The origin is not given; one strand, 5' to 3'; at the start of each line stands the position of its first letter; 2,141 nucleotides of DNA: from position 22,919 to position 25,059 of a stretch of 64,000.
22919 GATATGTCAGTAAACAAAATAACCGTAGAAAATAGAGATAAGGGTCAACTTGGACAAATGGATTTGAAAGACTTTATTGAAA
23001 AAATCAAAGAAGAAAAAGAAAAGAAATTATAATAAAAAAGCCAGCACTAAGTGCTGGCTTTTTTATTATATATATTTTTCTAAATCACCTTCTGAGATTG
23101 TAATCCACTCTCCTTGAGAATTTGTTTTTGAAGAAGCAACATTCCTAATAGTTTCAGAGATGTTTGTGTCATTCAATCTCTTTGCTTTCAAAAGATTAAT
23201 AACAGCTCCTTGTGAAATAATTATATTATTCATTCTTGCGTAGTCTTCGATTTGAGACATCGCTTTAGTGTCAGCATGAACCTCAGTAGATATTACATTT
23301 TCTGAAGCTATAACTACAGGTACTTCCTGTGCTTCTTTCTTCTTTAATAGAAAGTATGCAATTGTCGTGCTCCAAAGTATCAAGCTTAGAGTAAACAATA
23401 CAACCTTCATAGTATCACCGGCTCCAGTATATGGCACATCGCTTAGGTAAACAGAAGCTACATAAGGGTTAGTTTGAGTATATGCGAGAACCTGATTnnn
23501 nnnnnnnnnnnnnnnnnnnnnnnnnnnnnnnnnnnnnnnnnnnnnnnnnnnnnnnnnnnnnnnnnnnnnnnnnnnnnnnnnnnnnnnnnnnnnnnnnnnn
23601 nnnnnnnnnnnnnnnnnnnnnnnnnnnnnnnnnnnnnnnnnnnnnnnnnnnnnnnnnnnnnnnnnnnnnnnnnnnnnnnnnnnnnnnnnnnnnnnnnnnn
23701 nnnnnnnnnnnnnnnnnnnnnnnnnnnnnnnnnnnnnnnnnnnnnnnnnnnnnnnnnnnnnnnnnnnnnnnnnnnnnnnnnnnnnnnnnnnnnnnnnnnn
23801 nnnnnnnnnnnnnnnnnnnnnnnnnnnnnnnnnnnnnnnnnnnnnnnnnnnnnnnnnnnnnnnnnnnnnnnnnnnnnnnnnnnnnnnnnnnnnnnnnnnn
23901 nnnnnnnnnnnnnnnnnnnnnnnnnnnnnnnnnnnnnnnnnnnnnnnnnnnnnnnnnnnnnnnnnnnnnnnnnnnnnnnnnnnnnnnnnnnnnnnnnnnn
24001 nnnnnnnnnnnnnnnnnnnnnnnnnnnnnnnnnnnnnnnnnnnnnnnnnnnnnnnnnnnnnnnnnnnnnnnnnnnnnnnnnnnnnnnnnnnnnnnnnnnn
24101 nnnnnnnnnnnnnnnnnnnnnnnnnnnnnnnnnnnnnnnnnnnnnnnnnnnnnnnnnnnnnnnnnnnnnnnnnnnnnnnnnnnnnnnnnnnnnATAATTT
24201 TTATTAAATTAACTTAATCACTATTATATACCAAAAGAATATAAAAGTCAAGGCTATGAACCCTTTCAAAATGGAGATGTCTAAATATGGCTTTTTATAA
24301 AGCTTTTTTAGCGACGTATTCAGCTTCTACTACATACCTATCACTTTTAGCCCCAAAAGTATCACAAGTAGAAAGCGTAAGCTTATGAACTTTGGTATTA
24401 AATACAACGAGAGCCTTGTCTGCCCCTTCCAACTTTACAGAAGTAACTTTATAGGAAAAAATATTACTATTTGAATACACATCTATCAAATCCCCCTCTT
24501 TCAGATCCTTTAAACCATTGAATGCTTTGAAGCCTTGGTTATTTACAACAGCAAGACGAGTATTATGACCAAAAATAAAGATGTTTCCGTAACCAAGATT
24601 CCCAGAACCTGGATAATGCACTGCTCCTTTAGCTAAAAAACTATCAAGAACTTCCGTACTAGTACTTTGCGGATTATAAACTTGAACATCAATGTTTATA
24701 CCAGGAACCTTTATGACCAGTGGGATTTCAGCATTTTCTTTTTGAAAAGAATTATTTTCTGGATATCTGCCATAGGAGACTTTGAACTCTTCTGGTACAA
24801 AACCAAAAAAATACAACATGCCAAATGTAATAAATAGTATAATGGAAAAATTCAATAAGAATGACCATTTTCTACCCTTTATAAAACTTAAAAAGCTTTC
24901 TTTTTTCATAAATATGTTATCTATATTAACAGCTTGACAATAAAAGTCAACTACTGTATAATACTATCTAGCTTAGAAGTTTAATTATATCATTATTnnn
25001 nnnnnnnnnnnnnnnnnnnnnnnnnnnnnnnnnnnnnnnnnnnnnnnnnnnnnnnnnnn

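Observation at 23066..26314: Sortase locus whose predicted substrate carries the sorting signal internally, followed by an extra C-terminal domain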

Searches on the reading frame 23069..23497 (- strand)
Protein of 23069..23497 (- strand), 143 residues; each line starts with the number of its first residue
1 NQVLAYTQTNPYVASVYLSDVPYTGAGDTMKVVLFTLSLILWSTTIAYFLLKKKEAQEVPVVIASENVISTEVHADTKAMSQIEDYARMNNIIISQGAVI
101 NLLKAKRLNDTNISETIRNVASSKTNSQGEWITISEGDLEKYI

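Call 6: find_homologous_proteins(query=window:23069-23497:-, max_evalue=0.01)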
Query seq(143 aa) (143 aa): 6 proteins with E <= 0.01 among 33 candidates.
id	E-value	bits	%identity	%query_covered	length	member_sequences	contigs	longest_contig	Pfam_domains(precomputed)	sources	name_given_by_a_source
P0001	6.8e-55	203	86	80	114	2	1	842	-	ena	-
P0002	2.1e-23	101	43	99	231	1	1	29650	-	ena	-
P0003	4.4e-20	90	39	98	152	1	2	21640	-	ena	-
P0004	2.2e-19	88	40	93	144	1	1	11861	-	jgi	jgi:hypothetical protein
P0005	9.0e-18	83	39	98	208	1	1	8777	-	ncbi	ncbi:MAG: hypothetical protein ABIC91_08780, partial [Nanoarchaeota archaeon]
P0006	4.8e-8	51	57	41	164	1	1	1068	-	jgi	-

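Call 9: find_encoding_contigs(protein=P0002, flank=6000, max_places=3)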
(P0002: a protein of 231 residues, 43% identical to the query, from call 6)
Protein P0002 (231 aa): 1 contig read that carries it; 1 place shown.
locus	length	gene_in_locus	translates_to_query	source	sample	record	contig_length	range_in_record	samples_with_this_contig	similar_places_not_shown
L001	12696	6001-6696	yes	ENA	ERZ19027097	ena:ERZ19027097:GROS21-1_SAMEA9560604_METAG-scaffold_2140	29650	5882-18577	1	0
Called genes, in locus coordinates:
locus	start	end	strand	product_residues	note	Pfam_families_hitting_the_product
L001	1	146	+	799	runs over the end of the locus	PF03483:B3_4, PF00877:NLPC_P60, PF03484:B5, PF17759:tRNA_synthFbeta, PF03147:FDX-ACB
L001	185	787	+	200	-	PF13529:Peptidase_C39_2, PF03412:Peptidase_C39 (faint)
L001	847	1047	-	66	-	-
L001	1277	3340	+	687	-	PF02518:HATPase_c, PF00204:DNA_gyraseB, PF01751:Toprim, PF00986:DNA_gyraseB_C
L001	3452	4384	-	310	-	PF07705:CARDB (weak)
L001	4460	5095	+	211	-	PF04203:Sortase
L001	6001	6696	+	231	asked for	-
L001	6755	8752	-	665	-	PF00753:Lactamase_B, PF12706:Lactamase_B_2 (weak), PF22505:RNase_J_b_CASP, PF17770:RNase_J_C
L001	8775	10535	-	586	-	PF00496:SBP_bac_5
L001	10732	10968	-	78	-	PF03840:SecG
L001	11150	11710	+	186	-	PF04011:LemA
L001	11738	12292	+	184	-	PF04011:LemA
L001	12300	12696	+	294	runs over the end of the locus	-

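Call 10: find_encoding_contigs(protein=P0003, flank=6000, max_places=3)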
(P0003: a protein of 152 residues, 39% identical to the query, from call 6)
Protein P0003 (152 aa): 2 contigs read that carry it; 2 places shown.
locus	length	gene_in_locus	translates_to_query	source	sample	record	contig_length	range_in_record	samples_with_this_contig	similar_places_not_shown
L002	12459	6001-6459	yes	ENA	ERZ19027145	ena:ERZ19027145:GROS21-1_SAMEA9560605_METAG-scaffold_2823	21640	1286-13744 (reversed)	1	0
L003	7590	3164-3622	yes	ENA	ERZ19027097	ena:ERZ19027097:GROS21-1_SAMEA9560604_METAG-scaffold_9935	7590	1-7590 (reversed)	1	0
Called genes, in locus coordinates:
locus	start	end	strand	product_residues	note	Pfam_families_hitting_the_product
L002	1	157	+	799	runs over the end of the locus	PF03483:B3_4, PF00877:NLPC_P60, PF03484:B5, PF17759:tRNA_synthFbeta, PF03147:FDX-ACB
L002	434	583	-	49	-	-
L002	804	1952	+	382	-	-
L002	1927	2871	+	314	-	PF00204:DNA_gyraseB (weak), PF01751:Toprim, PF00986:DNA_gyraseB_C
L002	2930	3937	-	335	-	-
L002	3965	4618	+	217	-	PF04203:Sortase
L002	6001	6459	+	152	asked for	-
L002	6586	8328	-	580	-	PF07973:tRNA_SAD, PF00587:tRNA-synt_2b, PF03129:HGTP_anticodon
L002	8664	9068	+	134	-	-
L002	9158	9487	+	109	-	PF04993:TfoX_N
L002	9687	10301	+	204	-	-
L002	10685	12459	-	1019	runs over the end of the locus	?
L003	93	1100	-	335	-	-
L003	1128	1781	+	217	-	PF04203:Sortase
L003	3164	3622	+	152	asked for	-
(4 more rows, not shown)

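Call 12: find_encoding_contigs(protein=P0004, flank=6000, max_places=3)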
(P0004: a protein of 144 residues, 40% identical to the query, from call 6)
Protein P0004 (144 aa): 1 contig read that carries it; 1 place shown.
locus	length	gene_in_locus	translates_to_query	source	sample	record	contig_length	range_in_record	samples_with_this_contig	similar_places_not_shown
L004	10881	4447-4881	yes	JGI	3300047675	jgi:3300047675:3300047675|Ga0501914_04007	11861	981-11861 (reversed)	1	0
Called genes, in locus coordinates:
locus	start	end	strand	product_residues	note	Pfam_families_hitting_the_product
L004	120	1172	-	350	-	PF05496:RuvB_N, PF00004:AAA, PF07728:AAA_5, PF17864:AAA_lid_4, PF05491:WHD_RuvB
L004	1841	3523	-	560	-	PF05157:MshEN (weak), PF00437:T2SSE, PF25199:nSTAND_NTPase5 (faint)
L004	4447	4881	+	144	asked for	-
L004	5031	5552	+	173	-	-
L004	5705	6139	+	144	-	PF02367:TsaE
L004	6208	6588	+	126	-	PF09827:CRISPR_Cas2, PF20803:PaaX_M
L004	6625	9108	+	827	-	PF02739:5_3_exonuc_N, PF01367:5_3_exonuc, PF00476:DNA_pol_A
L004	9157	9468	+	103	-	-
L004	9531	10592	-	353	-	PF05697:Trigger_N, PF05698:Trigger_C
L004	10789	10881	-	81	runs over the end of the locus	-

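Call 13: find_encoding_contigs(protein=P0005, flank=6000, max_places=3)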
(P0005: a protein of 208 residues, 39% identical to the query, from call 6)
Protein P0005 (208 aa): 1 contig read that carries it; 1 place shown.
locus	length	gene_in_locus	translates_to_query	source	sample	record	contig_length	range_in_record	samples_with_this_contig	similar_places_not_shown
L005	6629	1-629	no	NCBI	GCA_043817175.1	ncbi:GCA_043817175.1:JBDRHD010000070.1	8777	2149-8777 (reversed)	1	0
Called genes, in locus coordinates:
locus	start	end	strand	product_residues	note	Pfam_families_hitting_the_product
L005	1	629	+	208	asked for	?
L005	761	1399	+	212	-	-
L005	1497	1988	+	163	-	PF02367:TsaE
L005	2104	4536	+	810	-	PF02739:5_3_exonuc_N, PF01367:5_3_exonuc, PF00476:DNA_pol_A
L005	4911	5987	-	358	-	PF05697:Trigger_N, PF05698:Trigger_C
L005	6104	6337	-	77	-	-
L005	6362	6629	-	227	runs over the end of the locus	-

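Call 36: find_related_loci(query=A2, collection=genome_contigs, flank=10000)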
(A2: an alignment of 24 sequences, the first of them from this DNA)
Query A2 (131 aa) in genome_contigs; peptide patterns used: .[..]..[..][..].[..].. (x = any residue, [..] = any of these).
183 stretches matched a pattern; 84 encode a relative of the query (tblastn E <= 1e-3); the best 80 are kept; 79 distinct loci.
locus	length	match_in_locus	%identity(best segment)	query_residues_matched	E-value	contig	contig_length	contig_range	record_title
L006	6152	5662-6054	87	1-131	5e-75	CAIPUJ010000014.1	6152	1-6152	uncultured bacterium isolate Loclat_bin-14315 genome assembly, contig: bin-14315:014/117, whole genome shotgun sequence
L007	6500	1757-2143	47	1-131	7e-33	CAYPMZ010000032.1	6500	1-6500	MAG TPA_asm: uncultured Candidatus Saccharibacteria bacterium isolate SRP193066_co2_69 genome assembly, contig: NODE_613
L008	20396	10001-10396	41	1-131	3e-28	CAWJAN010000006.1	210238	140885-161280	MAG: uncultured bacterium isolate MFD06435.bin.1.80 genome assembly, contig: contig_87537, whole genome shotgun sequence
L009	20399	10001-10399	42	1-129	5e-28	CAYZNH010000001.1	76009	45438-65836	MAG TPA_asm: uncultured Candidatus Saccharibacteria bacterium isolate binchicken_co245_75 genome assembly, contig: NODE_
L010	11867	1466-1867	41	2-129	6e-28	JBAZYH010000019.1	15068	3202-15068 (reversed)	MAG: Candidatus Paceibacterota bacterium isolate SO_2017_GW1_76 NODE_14753_length_15068_cov_2.073891_OW334_2017, whole g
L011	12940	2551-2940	41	3-131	8e-27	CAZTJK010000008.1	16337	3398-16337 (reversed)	MAG TPA_asm: uncultured Candidatus Saccharibacteria bacterium isolate binchicken_co185_277 genome assembly, contig: NODE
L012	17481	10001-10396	38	3-126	1e-24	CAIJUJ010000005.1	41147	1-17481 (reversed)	uncultured bacterium isolate AM-lipid-01-D8_bin-1660 genome assembly, contig: bin-1660:05/35, whole genome shotgun seque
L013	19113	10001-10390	37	3-128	2e-24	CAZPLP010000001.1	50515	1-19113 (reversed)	MAG TPA_asm: uncultured Candidatus Saccharibacteria bacterium isolate SRP284006_co1_182 genome assembly, contig: NODE_87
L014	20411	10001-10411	36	1-129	1e-21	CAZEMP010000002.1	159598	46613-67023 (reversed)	MAG TPA_asm: uncultured Candidatus Saccharibacteria bacterium isolate SRP178908_co1_101 genome assembly, contig: NODE_32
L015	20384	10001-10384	36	1-131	6e-21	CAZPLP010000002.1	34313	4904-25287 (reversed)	MAG TPA_asm: uncultured Candidatus Saccharibacteria bacterium isolate SRP284006_co1_182 genome assembly, contig: NODE_18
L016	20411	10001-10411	34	1-128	9e-21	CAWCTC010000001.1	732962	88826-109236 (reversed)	MAG: uncultured bacterium isolate MFD01476.bin.2.188 genome assembly, contig: contig_65275, whole genome shotgun sequenc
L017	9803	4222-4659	32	1-131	4e-19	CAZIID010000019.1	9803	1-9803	MAG TPA_asm: uncultured Candidatus Saccharibacteria bacterium isolate SRP272421_co4_124 genome assembly, contig: NODE_21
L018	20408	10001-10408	37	1-128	4e-19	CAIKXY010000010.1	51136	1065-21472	uncultured bacterium isolate E14_bin-0799 genome assembly, contig: bin-0799:10/15, whole genome shotgun sequence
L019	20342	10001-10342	34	2-127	3e-14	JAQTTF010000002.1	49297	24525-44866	MAG: Candidatus Paceibacterota bacterium isolate STB_34 NODE_1430_length_49297_cov_3.141062_Sandtown_B, whole genome sho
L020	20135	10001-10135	56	2-46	2e-13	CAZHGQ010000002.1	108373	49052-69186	MAG TPA_asm: uncultured Candidatus Saccharibacteria bacterium isolate SRP257259_co1_375 genome assembly, contig: NODE_14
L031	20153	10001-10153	43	2-52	6e-9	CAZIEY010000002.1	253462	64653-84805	MAG TPA_asm: uncultured Candidatus Saccharibacteria bacterium isolate SRP296810_co1_80 genome assembly, contig: NODE_34_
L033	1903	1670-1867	41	1-64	9e-9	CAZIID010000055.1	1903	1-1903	MAG TPA_asm: uncultured Candidatus Saccharibacteria bacterium isolate SRP272421_co4_124 genome assembly, contig: NODE_25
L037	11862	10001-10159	45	1-53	5e-8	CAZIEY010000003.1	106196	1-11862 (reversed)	MAG TPA_asm: uncultured Candidatus Saccharibacteria bacterium isolate SRP296810_co1_80 genome assembly, contig: NODE_162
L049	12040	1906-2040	44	2-46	5e-6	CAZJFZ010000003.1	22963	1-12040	MAG TPA_asm: uncultured Candidatus Saccharibacteria bacterium isolate SRP062349_co1_170 genome assembly, contig: NODE_29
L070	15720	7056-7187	43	1-44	9e-5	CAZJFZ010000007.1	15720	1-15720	MAG TPA_asm: uncultured Candidatus Saccharibacteria bacterium isolate SRP062349_co1_170 genome assembly, contig: NODE_57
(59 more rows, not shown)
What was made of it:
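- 23066..24193 (-): Substrate gene (375 aa): signal peptide, acidic and N/G/Y-rich regions, PKD-like module, stalk, sorting motif, TM helix, KKK, linker, lid-like tail. L006 at 87% identity (call 36).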

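Call 40: find_homologous_proteins(query=A2, max_evalue=0.001)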
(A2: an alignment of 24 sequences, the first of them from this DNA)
Query A2 (24 sequences) (131 aa, profile of the alignment): 3 proteins with E <= 0.001 among 2417 candidates.
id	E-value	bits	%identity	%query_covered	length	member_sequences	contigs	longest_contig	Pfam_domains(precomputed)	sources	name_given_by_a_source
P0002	7.1e-41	158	41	98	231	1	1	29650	-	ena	-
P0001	2.8e-24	104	86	87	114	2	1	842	-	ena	-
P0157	1.5e-15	75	24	47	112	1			-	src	-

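Call 47: predict_structure(alignment_id=A2)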
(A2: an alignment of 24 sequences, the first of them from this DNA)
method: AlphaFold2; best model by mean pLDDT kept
length: 131 residues; sequences in the alignment: 24
mean_pLDDT: 84.3   pTM: 0.53
mean pLDDT of the five models: 84.3, 84.2, 82.6, 82.0, 80.0
residues with pLDDT >= 90: 78; 70-90: 24; 50-70: 22; < 50: 7
segments of 3 or more residues with pLDDT < 50: 48-54
pLDDT, mean of each block of 10 residues (from residue 1): 58 77 96 96 64 60 93 95 96 93 93 82 93 81
secondary structure, 60 per line:
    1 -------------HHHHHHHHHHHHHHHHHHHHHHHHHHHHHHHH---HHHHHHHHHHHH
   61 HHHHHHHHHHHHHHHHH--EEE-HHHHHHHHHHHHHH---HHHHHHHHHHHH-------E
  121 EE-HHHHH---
elements in order: H14-45 H49-77 E80-82 H84-97 H101-112 E120-122 H124-128
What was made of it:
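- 23336..23410 (-): Transmembrane helix (residues 262-283, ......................) plus the stop-transfer KKK (284-286). AF2 helix 14-45 of the 131-residue model (call 47).
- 23261..23335 (-): Variable, probably flexible cytoplasmic linker (residues 287-311). Model residues 48-54 (protein residues 292-298), at the start of this linker, are the only stretch with pLDDT below 50 in the AF2 model (call 47).
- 23069..23260 (-): Cytoplasmic AAA+ lid-like (clamp-loader domain II-like) tail domain (residues 312-375). AF2 pLDDT above 90 (call 47).
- AF2 pLDDT is above 90 for the tail (call 47).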

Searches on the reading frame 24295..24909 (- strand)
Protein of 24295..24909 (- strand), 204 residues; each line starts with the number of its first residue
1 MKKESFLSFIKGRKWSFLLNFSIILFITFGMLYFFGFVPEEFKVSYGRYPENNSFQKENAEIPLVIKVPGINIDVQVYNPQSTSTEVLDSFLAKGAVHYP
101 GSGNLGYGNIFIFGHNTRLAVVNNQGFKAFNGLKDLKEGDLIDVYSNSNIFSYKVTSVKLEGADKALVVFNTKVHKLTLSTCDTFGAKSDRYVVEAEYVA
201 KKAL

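Call 3: search_protein_families(library=pfam, proteins=[window:24295-24909:-], max_evalue=1)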
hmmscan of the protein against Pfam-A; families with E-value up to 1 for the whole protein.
window:24295-24909:- (204 aa): 2 families
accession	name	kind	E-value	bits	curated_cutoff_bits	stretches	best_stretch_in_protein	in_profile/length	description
PF04203.18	Sortase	-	9.6e-22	77.5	26.6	1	66-198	1-124/125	Sortase domain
PF09499.16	RE_ApaLI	-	0.16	12.1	25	1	136-174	46-82/189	ApaLI-like restriction endonuclease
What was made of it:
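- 24295..24909 (-): Dedicated sortase (204 aa): N-terminal TM (residues 15-37), catalytic His in FGHN (24562-24573), Cys in TLSTC (24364-24378), Arg in SDRYVV (24328-24345). Pfam Sortase 77.5 bits (call 3).
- Checked: Sortase: ORF 24295-24909(-), 204 aa, Pfam Sortase E 9.6e-22, 77.5 bits against a cut-off of 26.6 (call 3).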

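Call 4: search_protein_families(library=ncbifam, proteins=[window:24295-24909:-], max_evalue=1)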
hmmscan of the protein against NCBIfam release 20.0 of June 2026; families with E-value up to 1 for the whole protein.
window:24295-24909:- (204 aa): 6 families
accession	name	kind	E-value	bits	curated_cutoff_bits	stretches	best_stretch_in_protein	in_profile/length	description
NF058671.1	sortase_SrtD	exception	9e-11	41.8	140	1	59-197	60-186/187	class D sortase, LPxTATN-specific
TIGR01076.1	sortase_fam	subfamily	3.5e-10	39.8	39.35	1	66-200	3-129/136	sortase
NF033746.1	class_D_sortase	subfamily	4.9e-10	39.4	165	1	128-199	60-134/135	class D sortase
NF033745.1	class_C_sortase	subfamily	4.4e-08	33.1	160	1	63-197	93-219/220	class C sortase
NF033747.1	class_E_sortase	subfamily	2.8e-07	30.6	160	1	57-200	65-207/211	class E sortase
TIGR03784.1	marine_sortase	equivalog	0.00028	20.6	158.25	1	128-196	101-174/174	class GN sortase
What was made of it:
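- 24295..24909 (-): Only the generic NCBIfam sortase model passes (call 4).
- On Sortase (Pfam PF04203, cysteine transpeptidase): TIGR01076 sortase_fam 39.8 against 39.35 (call 4).
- On Sortase classes A-F: SrtD 41.8/140, class D 39.4/165, class C 33.1/160, class E 30.6/160, class GN 20.6/158 bits (call 4).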

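Call 22: search_solved_structures(query=window:24295-24909:-, max_evalue=0.01, show_alignments=2)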
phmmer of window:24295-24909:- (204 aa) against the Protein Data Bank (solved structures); distinct sequences matched with E-value up to 0.01: 13.
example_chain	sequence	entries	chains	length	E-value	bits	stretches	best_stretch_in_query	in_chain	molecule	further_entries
2kw8_A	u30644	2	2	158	1.8e-09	40.9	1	66-203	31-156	LPXTG-site transpeptidase family protein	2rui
5hu4_A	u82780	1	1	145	2.5e-06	30.7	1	66-197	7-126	Cysteine protease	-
8t28_A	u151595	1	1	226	1.3e-05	28.4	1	56-198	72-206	Class C sortase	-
2ln7_A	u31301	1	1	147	0.00021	24.4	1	127-198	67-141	LPXTG-site transpeptidase family protein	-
4d70_A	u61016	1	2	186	0.0003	23.9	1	81-199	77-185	SORTASE FAMILY PROTEIN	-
7f87_A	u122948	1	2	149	0.00031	23.9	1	92-200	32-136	Class A sortase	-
7cfj_A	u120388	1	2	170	0.00044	23.4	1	92-200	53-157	Class A sortase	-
4g1h_A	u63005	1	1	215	0.00074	22.6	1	66-199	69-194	Sortase family protein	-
6ixz_A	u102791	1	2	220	0.00091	22.4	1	64-197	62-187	Sortase family protein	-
7d6p_A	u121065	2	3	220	0.00099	22.2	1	65-197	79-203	Sortase family protein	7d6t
5k9a_A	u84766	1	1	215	0.0031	20.6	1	58-198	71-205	Putative fimbrial associated sortase-like protein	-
6bwe_A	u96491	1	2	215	0.0032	20.6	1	58-198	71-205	Putative fimbrial associated sortase-like protein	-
2w1j_A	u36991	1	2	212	0.0098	19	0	66-196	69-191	PUTATIVE SORTASE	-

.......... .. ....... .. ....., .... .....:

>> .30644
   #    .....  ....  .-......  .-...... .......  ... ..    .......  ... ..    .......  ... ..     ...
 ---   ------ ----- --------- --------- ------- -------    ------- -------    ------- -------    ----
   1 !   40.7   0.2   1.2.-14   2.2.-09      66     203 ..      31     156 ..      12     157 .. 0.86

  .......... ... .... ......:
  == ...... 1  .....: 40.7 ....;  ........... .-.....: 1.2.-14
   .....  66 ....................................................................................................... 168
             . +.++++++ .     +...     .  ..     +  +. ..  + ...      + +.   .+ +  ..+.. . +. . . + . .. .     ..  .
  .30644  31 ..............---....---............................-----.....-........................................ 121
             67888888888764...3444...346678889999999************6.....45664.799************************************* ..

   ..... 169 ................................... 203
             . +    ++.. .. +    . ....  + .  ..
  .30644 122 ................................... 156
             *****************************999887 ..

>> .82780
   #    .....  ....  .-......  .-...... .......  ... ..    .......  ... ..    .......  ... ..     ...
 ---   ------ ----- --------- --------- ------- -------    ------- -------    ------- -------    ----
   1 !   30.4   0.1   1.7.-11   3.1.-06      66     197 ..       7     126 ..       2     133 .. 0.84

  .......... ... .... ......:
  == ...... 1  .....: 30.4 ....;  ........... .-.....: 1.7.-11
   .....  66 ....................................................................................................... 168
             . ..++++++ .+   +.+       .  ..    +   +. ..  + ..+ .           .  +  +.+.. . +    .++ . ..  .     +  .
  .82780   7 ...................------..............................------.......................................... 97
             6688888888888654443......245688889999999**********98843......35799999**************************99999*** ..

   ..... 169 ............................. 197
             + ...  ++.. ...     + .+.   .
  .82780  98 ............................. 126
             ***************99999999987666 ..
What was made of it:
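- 24295..24909 (-): PDB alignments (call 22).
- On Sortase (Pfam PF04203, cysteine transpeptidase): FGHN, TLSTC and SDRYVV align with GHN, LITC and SKRYVV of B. anthracis SrtA 2kw8 (call 22).
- On Sortase classes A-F: The best PDB relatives are class A enzymes, at only E 1.8e-9 (call 22).
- Checked: FGHN, TLSTC and SDRYVV align to the catalytic His, Cys and Arg of B. anthracis SrtA 2kw8 (call 22).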
